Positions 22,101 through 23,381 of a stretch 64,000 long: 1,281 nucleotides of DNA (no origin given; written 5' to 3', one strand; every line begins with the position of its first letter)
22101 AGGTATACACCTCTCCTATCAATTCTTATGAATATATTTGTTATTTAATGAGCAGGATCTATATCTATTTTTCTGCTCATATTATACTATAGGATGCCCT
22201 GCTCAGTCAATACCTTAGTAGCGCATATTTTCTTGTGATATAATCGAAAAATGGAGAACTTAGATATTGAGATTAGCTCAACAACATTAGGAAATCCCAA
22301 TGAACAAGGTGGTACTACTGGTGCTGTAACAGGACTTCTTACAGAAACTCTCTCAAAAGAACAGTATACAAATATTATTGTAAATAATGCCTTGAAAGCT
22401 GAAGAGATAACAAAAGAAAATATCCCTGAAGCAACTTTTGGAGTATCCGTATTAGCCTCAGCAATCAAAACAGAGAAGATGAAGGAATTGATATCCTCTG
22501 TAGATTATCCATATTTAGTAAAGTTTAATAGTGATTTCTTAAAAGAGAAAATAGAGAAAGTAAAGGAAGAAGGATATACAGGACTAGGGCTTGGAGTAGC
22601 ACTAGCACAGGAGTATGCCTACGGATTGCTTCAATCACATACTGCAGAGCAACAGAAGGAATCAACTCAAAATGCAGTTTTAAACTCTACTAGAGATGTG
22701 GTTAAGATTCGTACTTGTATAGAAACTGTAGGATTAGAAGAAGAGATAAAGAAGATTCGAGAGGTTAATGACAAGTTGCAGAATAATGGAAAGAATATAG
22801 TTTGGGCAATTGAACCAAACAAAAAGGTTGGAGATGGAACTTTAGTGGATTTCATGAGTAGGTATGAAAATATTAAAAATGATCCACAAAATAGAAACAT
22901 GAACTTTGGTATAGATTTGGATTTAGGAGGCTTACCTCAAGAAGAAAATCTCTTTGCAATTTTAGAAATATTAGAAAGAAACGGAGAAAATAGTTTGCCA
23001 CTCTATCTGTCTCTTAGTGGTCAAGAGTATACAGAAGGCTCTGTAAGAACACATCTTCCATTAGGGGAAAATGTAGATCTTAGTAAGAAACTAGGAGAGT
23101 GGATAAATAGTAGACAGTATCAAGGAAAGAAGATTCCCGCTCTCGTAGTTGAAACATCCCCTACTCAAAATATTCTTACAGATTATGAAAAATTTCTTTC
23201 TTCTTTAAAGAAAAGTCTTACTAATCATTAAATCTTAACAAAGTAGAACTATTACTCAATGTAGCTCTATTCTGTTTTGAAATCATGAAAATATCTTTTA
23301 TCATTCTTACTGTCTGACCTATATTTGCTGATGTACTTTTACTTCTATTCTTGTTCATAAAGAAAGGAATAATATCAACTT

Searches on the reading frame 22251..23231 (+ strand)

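Call 11: search_protein_families(library=pfam, proteins=[window:22251-23231:+], max_evalue=0.001)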
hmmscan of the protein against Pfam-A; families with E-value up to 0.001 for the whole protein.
window:22251-23231:+ (326 aa): 0 families

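Call 45: search_protein_families(library=pfam, proteins=[window:22251-23231:+], max_evalue=1)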
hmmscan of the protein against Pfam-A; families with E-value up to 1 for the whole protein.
window:22251-23231:+ (326 aa): 0 families

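Call 78: search_protein_families(library=ncbifam, proteins=[window:22251-23231:+], max_evalue=0.1)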
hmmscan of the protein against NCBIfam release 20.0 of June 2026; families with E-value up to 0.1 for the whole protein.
window:22251-23231:+ (326 aa): 1 family
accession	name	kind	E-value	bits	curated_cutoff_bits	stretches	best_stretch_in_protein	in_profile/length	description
TIGR01311.1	glycerol_kin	equivalog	0.073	11.4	590.35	1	13-149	350-475/496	glycerol kinase GlpK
